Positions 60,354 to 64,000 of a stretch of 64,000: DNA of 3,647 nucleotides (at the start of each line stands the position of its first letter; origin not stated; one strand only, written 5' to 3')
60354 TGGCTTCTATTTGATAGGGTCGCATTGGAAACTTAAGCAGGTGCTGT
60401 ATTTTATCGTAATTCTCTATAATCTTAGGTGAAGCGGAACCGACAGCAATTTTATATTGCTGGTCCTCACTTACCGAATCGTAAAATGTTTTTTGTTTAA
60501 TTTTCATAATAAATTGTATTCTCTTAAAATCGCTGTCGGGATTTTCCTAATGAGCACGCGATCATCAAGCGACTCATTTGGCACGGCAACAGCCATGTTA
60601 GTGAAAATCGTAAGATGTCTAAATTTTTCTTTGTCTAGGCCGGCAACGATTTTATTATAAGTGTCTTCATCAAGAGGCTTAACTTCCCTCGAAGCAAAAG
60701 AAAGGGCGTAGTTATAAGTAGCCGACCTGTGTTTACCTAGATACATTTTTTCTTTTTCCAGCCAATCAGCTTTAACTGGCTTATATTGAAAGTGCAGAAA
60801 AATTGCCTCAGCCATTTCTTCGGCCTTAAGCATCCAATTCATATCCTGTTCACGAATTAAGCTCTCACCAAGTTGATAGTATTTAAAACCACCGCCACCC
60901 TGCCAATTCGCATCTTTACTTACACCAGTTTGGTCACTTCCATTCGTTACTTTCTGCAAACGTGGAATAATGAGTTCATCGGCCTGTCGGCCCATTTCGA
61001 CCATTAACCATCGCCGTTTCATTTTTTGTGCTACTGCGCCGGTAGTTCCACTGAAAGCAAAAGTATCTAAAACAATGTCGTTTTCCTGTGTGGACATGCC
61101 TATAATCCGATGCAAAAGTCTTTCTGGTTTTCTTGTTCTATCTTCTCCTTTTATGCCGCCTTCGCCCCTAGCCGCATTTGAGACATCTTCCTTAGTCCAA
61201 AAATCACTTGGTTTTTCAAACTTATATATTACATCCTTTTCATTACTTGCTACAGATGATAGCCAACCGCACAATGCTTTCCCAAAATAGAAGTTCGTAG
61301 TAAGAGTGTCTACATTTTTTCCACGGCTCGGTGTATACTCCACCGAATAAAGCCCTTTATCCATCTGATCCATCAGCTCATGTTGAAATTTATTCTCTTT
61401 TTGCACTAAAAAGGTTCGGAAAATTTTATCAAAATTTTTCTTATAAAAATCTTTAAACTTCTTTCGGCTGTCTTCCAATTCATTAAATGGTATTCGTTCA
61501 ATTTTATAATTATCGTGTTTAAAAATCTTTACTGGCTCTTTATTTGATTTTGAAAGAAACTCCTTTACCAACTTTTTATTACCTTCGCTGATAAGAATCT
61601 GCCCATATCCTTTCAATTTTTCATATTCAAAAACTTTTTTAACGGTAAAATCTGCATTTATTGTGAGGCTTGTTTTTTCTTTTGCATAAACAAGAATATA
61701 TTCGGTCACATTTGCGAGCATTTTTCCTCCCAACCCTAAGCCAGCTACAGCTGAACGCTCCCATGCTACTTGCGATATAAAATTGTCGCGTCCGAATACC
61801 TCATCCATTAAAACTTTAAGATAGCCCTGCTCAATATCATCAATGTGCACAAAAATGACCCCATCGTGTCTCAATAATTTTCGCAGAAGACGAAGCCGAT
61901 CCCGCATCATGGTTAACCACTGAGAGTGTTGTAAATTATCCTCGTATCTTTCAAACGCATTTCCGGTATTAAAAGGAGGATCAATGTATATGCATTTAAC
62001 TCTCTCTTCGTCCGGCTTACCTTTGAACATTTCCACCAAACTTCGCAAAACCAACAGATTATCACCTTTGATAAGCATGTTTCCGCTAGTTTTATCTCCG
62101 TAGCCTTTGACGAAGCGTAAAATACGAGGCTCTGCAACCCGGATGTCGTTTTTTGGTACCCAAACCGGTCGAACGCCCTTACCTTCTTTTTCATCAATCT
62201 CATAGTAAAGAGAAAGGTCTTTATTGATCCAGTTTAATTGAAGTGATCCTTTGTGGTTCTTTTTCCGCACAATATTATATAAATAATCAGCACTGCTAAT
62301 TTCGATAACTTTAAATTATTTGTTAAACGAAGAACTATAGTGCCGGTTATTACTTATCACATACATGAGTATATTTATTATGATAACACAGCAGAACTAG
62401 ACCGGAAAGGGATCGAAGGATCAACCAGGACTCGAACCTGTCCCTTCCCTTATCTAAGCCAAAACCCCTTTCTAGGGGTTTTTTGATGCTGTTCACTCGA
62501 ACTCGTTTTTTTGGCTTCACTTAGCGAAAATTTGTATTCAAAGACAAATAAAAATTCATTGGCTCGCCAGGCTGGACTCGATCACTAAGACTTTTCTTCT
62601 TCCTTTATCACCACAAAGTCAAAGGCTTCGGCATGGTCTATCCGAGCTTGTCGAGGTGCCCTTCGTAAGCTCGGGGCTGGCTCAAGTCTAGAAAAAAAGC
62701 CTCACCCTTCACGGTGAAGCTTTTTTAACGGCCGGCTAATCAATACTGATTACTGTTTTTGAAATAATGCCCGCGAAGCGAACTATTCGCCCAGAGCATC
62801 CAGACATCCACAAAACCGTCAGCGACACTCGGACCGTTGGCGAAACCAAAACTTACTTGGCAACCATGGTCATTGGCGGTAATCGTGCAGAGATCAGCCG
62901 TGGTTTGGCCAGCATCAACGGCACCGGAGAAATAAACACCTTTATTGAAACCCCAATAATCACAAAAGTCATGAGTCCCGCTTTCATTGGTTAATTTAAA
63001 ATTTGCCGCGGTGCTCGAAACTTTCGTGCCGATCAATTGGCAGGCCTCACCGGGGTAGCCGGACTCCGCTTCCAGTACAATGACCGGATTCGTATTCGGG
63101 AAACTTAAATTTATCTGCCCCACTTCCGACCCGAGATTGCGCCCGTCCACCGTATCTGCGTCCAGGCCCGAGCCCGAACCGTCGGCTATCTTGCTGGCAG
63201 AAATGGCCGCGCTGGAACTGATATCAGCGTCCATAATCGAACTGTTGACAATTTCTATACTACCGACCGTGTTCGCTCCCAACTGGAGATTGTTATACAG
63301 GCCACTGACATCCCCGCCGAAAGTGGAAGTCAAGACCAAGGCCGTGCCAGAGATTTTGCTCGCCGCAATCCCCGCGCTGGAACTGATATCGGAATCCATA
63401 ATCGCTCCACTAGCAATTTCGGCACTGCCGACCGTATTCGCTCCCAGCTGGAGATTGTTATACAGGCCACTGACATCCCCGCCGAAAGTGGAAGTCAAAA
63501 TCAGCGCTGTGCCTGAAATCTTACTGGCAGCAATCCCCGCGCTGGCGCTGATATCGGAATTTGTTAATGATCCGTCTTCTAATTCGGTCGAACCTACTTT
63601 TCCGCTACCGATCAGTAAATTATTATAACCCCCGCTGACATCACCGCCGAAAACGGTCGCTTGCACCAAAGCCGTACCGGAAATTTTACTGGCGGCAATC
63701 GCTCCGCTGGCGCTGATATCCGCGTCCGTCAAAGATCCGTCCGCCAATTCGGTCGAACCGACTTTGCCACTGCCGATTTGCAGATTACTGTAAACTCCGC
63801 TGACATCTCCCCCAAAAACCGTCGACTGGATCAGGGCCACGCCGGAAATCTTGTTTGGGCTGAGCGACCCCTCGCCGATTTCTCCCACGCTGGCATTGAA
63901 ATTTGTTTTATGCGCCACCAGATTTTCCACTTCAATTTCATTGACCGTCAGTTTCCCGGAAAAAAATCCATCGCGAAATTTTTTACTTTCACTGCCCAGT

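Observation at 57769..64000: AT-rich Type III restriction-modification island followed by a tRNA-like fragment and a tail-fibre-like repeat protein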

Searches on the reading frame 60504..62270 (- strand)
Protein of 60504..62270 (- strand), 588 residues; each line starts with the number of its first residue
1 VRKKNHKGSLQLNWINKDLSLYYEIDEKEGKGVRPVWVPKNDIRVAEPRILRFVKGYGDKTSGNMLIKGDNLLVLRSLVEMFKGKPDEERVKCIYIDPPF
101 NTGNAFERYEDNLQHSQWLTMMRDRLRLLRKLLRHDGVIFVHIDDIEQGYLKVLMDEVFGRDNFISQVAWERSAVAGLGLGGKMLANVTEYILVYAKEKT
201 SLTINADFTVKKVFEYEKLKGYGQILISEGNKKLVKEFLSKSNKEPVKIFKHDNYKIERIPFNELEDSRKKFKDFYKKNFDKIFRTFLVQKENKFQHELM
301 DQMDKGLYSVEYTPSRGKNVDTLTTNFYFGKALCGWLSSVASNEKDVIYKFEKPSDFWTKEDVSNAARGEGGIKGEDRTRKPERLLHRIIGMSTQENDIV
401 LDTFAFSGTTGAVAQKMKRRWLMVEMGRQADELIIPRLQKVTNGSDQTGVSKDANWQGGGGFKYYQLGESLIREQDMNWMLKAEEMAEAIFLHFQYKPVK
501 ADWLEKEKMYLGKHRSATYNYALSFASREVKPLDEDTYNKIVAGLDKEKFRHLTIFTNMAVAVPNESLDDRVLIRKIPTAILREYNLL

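Call 7: search_protein_families(library=pfam, proteins=[window:60504-62270:-], max_evalue=0.01)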
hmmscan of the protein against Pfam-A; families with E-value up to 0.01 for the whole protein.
window:60504-62270:- (588 aa): 2 families
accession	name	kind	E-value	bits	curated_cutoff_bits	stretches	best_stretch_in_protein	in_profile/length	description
PF01555.25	N6_N4_Mtase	-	7.4e-43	147.5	26.7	1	91-430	1-215/221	DNA methylase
PF03602.21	Cons_hypoth95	-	4.3e-05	23.7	24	0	82-120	104-143/182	Conserved hypothetical protein 95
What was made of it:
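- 60504..62270 (-): mod: Type III N6-adenine methyltransferase, 588 aa, GTG start. Motif IV (DPPF) comes before motif I (FSGTTG). Pfam N6_N4_Mtase 7e-43 (call 7).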

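Call 10: find_encoding_contigs(protein=window:60504-62270:-, flank=10000, max_places=6)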
Protein window:60504-62270:- (588 aa): 1 contig read that carries it; 1 place shown.
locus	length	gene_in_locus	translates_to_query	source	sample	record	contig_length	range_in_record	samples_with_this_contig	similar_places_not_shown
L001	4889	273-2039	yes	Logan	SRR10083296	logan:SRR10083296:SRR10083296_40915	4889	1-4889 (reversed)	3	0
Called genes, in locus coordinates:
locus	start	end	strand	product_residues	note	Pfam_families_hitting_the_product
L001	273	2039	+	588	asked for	PF01555:N6_N4_Mtase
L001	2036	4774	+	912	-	PF04851:ResIII, PF00270:DEAD (faint), PF18766:SWI2_SNF2 (weak)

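Call 12: search_protein_families(library=padloc, proteins=[window:60504-62270:-], max_evalue=0.001)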
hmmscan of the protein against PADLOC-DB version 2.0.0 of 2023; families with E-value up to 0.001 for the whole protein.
window:60504-62270:- (588 aa): 44 families (the best 25 are shown)
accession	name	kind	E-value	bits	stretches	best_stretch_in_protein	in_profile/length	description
PDLC03636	MTase_III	-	4e-102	340.8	1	7-505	4-479/575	Type III methyltransferase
PDLC03635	MTase_III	-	1.9e-82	276.1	1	61-469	216-602/708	Type III methyltransferase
PDLC03644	MTase_III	-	6.9e-79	264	1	56-524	31-479/542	Type III methyltransferase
PDLC03638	MTase_III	-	2.7e-55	186.1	1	63-468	380-713/816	Type III methyltransferase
PDLC03634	MTase_III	-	1.5e-51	174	2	114-432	169-450/621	Type III methyltransferase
PDLC03641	MTase_III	-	5.3e-45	152.1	2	114-414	180-428/657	Type III methyltransferase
PDLC03354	MTase_II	-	7.7e-37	125.3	2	64-202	61-211/425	Type II methyltransferase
PDLC03640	MTase_III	-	4.8e-34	115.7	2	62-201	42-202/654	Type III methyltransferase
PDLC03300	MTase_II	-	8.3e-33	111.7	2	353-441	195-279/302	Type II methyltransferase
PDLC03642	MTase_III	-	2.9e-28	96.9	1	62-216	81-232/528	Type III methyltransferase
PDLC03633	MTase_III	-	1.5e-27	94.5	3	378-443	293-358/616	Type III methyltransferase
PDLC03637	MTase_III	-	1.6e-25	87.8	1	61-201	119-267/513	Type III methyltransferase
PDLC03299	MTase_II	-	1.3e-23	81.9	2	353-439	176-258/296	Type II methyltransferase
PDLC03646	MTase_III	-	2.3e-23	80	1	63-445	471-843/1057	Type III methyltransferase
PDLC03339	MTase_II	-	3.7e-23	79.9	2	67-197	7-136/399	Type II methyltransferase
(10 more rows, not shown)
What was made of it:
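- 60504..62270 (-): PADLOC MTase_III 4e-102 (call 12).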

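Call 13: search_protein_families(library=ncbifam, proteins=[window:60504-62270:-], max_evalue=0.01)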
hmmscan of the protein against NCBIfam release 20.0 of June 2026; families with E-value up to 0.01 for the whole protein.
window:60504-62270:- (588 aa): 4 families
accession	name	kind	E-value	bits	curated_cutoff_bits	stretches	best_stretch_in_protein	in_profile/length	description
NF008572.0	PRK11524.1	equivalog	1.4e-20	73.7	292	2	378-441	196-259/294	adenine-specific DNA-methyltransferase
NF050803.1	DnaMtaseCcrMCaul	equivalog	3.3e-15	55.8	830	1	377-447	186-256/350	adenine-specific DNA-methyltransferase CcrM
NF010253.0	PRK13699.1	subfamily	4.4e-06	26.5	244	1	378-448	145-215/226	DNA methyltransferase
TIGR00095.1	TIGR00095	equivalog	0.0078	15.9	117.5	0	89-119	123-152/194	16S rRNA (guanine(966)-N(2))-methyltransferase RsmD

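Call 14: search_protein_families(library=phrogs, proteins=[window:60504-62270:-], max_evalue=0.01)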
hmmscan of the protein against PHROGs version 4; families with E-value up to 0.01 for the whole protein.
window:60504-62270:- (588 aa): 8 families
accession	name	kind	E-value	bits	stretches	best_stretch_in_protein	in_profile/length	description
phrog_67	-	other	5.2e-45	155.7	1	5-497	77-404/743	DNA methyltransferase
phrog_3008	-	other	6.4e-14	52.8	1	372-447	145-221/244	DNA methyltransferase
phrog_498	-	other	9.5e-14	51.8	1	87-451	219-432/633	DNA methyltransferase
phrog_26713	-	other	4.8e-12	46.6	1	64-114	6-51/74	methyltransferase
phrog_18293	-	other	1.7e-05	25.7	1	379-441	48-110/119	methyltransferase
phrog_6952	-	other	0.00043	21.2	1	379-428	116-165/181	DNA methyltransferase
phrog_23148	-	unknown function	0.0014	19.7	1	365-426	73-134/165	-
phrog_23085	-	unknown function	0.0055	17.4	0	377-444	44-111/138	-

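Call 59: search_solved_structures(query=window:60504-62270:-, max_evalue=0.001)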
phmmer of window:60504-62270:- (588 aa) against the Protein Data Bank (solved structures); distinct sequences matched with E-value up to 0.001: 8.
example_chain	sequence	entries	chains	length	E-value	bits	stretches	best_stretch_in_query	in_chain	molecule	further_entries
6k0w_B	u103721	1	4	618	3.6e-23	85.3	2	106-201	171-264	Adenine specific DNA methyltransferase (Mod)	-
7dsu_A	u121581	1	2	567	5.6e-23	84.7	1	63-319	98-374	Mbo45V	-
4zcf_A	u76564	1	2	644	1.9e-21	79.6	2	113-203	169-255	Restriction endonuclease EcoP15I, modification subunit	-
6pbd_A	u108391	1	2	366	3.5e-08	35.9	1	368-439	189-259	Modification methylase CcrMI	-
1g60_A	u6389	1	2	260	8e-08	34.6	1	375-428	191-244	Adenine-specific Methyltransferase MboIIA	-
1boo_A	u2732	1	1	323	1.1e-05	27.6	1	373-427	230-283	PROTEIN (N-4 CYTOSINE-SPECIFIC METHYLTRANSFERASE PVU II)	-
5hek_A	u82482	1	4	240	2.7e-05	26.3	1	371-429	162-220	Adenine specific DNA methyltransferase (DpnA)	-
5hfj_A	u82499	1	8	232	2.8e-05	26.3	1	371-429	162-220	Adenine specific DNA methyltransferase (DpnA)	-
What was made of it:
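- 60504..62270 (-): PDB hits to ModH 6k0w, Mbo45V 7dsu and EcoP15I Mod 4zcf_A (call 59).
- On Type III restriction-modification system: PDB Type III Mods match (call 59).
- Mod hits the Type III Mod structures 6k0w, 7dsu and 4zcf_A (call 59).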

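Call 70: search_protein_families(library=ncbifam, proteins=[L046:7208-8020:-, L050:18-1637:-, L050:7227-7418:+], max_evalue=0.001)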
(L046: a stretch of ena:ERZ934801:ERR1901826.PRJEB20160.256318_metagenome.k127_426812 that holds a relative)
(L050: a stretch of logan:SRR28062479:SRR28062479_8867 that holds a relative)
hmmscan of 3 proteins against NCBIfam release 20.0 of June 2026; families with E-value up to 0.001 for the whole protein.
L046:7208-8020:- (270 aa): 12 families
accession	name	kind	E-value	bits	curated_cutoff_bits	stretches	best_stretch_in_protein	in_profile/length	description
TIGR02249.1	integrase_gron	subfamily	1e-64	218.9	265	2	4-178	1-178/315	integron integrase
NF040815.2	recomb_XerA_Arch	equivalog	1.6e-58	198.3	220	1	11-265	6-261/263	site-specific tyrosine recombinase/integron integrase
TIGR02225.1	recomb_XerD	equivalog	1.9e-50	171.9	329.6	1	12-266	8-282/290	site-specific tyrosine recombinase XerD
TIGR02224.1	recomb_XerC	equivalog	1.1e-49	169.5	335.15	1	11-265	7-284/295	tyrosine recombinase XerC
NF001399.0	PRK00283.1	subfamily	2.1e-46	158.5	279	1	9-266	14-291/300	tyrosine recombinase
NF011946.0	PRK15417.1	equivalog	5.4e-40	137.6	435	2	4-178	16-193/337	integron integrase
NF002331.0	PRK01287.1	subfamily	3.6e-35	121.6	371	1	62-266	97-320/365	site-specific tyrosine recombinase XerC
NF003462.0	PRK05084.1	equivalog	1.7e-20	73.1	267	1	121-265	200-351/360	tyrosine recombinase XerS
NF007371.0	PRK09871.1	subfamily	2.7e-16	59.7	222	1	120-257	30-173/198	tyrosine-type DNA invertase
NF007370.0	PRK09870.1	subfamily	9.7e-16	58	221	1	99-257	11-178/200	tyrosine-type DNA invertase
NF040693.1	recomb_GmtY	equivalog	1.5e-07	31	340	1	217-265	391-439/441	gamma-mobile-trio recombinase GmtY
NF002685.0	PRK02436.1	equivalog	2.4e-07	30.9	178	1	7-254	4-242/245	site-specific tyrosine recombinase XerD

L050:18-1637:- (539 aa): 6 families
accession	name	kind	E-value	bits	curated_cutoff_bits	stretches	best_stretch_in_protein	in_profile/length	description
NF041201.1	recomb_XisF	equivalog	6.6e-24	84.7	375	1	14-445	4-433/465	fdxN element excision recombinase XisF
NF047343.1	SCCmet_CcrB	equivalog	3.6e-19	68.8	900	1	13-433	11-445/542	cassette chromosome recombinase CcrB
NF047347.1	SCCmet_CcrC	equivalog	7.9e-14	51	900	1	10-437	4-457/558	cassette chromosome recombinase CcrC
NF047344.1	SCCmet_CcrA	equivalog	9.8e-10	38.1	700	1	25-427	14-389/442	cassette chromosome recombinase CcrA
NF033518.0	transpos_IS607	equivalog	5.8e-06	26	110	1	4-91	49-132/187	IS607 family transposase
NF049883.1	resolv_YneB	equivalog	1.2e-05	24.9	175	1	12-158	3-148/211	YneB family resolvase-like protein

L050:7227-7418:+ (63 aa): 4 families
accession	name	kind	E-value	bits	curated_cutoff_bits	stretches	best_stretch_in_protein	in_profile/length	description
TIGR01764.1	excise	domain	9.9e-11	41.8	28.8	1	9-55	2-49/49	excisionase family DNA-binding protein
NF047737.1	antiphage_MADS1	equivalog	6.8e-05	23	80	1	6-51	1-47/49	methylation-associated defense system helix-turn-helix domain-containing protein MAD1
NF033787.1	HTH_BldC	subfamily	8.2e-05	22.4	77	1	8-36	2-30/49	BldC family transcriptional regulator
NF040990.2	MamR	equivalog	0.00015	22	100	1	6-54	41-90/91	magnetosome protein MamR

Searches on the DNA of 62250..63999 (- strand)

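Call 9: search_rna_families(source=window, start=62250, end=62760, threshold=evalue, max_evalue=10, show_alignments=3)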
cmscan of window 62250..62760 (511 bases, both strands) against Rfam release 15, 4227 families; matches with E-value up to 10: 9.
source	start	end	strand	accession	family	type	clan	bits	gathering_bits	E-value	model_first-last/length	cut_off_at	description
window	62272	62356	-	RF02244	mir-785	Gene; miRNA;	-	18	62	0.58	1-90/90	no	mir-785 microRNA precursor family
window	62461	62512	+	RF01770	rimP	Cis-reg; leader;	-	18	47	2.3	34-102/102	no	Gammaprotebacteria rimP leader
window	62404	62515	-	RF01770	rimP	Cis-reg; leader;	-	17.8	47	2.5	1-102/102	no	Gammaprotebacteria rimP leader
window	62459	62519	+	RF00519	suhB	Gene; sRNA;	CL00108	17.7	41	0.36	1-77/77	no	Makes More Granules Regulator RNA (mmgR)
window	62693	62760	-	RF04180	BTnc231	Gene; sRNA;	-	17.4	80.4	0.4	94-154/154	5'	Bacteroides sRNA BTnc231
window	62682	62760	-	RF00121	MicC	Gene; sRNA;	-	16.8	90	7.5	44-123/123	5'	MicC RNA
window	62693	62726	+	RF00506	Thr_leader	Cis-reg; leader;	-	14.7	55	4.4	81-115/118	no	Threonine operon leader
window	62416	62489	+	RF04354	Plastid-ycf2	Cis-reg;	-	14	65.7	6.8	1-75/75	no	Plastid-ycf2 5UTR RNA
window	62684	62760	-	RF00557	L10_leader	Cis-reg; leader;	-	14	44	8.3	64-138/138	5'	Ribosomal protein L10 leader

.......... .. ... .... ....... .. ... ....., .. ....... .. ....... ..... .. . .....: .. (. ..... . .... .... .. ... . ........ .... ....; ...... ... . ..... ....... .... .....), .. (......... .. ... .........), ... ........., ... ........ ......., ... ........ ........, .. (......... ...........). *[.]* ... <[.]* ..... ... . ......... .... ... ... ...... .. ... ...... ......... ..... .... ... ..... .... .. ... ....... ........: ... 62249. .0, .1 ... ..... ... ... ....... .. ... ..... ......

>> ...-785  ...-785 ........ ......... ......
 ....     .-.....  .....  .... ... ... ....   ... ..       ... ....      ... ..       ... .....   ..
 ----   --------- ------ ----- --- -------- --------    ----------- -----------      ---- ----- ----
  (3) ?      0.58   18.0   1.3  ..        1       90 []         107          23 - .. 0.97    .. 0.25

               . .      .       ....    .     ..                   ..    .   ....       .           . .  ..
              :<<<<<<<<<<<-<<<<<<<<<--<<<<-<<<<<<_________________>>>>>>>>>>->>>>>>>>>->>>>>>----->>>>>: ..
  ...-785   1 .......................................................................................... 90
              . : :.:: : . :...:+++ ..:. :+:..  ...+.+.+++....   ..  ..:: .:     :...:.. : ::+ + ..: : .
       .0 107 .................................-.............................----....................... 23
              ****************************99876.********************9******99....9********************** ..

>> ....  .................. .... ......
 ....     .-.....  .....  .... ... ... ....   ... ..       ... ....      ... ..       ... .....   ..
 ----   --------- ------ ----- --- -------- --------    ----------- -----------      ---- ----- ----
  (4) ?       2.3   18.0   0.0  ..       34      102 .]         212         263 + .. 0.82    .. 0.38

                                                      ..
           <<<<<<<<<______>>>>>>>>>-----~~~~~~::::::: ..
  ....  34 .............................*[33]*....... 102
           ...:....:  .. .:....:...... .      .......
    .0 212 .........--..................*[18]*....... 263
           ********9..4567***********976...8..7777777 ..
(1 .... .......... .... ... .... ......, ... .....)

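Call 66: build_rna_model(alignment_id=A2, structure=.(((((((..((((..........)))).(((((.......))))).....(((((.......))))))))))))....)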
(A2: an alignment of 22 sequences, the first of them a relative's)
Model R1 built from alignment A2 (22 sequences, 79 columns); structure: as given.
model positions 73; base pairs 21; branch points 2; effective number of sequences 4.5; information 0.773 bits per position. Calibrated on 0.2 Mb of random sequence (short: E-values are rough).
structure used (alignment columns):
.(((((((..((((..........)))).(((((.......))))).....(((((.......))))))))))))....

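Call 67: search_with_rna_model(model_id=R1, source=window, filters=off, max_evalue=10, show_alignments=4)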
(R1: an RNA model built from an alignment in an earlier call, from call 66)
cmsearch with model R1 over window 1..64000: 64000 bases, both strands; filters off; matches with E-value up to 10: 11.
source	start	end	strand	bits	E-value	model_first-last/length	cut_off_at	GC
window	15556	15640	-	37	2.8e-08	1-73/73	no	0.6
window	24081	24136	+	18.5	0.0059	1-73/73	no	0.55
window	20517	20579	+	11.2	0.7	1-73/73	no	0.4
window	62426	62440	-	11.2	0.73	49-63/73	no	0.6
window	11816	11833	+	9.3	2.5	47-64/73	no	0.61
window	10862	10950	-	9.2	2.6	1-73/73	no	0.54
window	40198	40210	+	7.8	7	50-62/73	no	0.62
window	42345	42416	+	7.6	7.5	1-73/73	no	0.6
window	15558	15642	+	7.4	8.6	1-73/73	no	0.59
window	47305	47371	-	7.4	8.9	1-73/73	no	0.63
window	23867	23940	-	7.2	9.9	1-73/73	no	0.46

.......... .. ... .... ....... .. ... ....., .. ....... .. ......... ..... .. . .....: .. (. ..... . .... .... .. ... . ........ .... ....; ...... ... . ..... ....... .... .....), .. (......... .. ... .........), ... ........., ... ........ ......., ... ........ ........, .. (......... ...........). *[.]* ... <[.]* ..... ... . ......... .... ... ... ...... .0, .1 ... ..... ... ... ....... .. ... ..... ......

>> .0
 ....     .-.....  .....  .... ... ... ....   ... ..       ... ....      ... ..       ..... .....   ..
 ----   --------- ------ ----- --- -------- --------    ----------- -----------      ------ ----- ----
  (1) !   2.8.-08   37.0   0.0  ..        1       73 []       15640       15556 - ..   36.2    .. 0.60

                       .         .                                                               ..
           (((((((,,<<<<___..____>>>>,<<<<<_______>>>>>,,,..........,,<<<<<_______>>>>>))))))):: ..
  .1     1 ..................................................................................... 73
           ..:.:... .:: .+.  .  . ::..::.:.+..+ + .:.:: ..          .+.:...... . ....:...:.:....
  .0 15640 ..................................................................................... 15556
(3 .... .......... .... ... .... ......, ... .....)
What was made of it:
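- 62418..62444 (-): tRNA 3'-end relic: T-arm 62426-62440 plus acceptor strand. 62418-62440 is identical to the 3' end of tRNA-Met(CAT) genes. The tRNA model scores it 11.2 bits, E 0.73 (call 67).
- Checked: As a T-arm alone the fragment scores 11.2 bits, E 0.73 per window, with my tRNA model (call 67).
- Its T-arm alone has E 0.73 per window (call 67). The tRNA model gives only 11.2 bits, E 0.73, tied with a random-looking hit (call 67).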
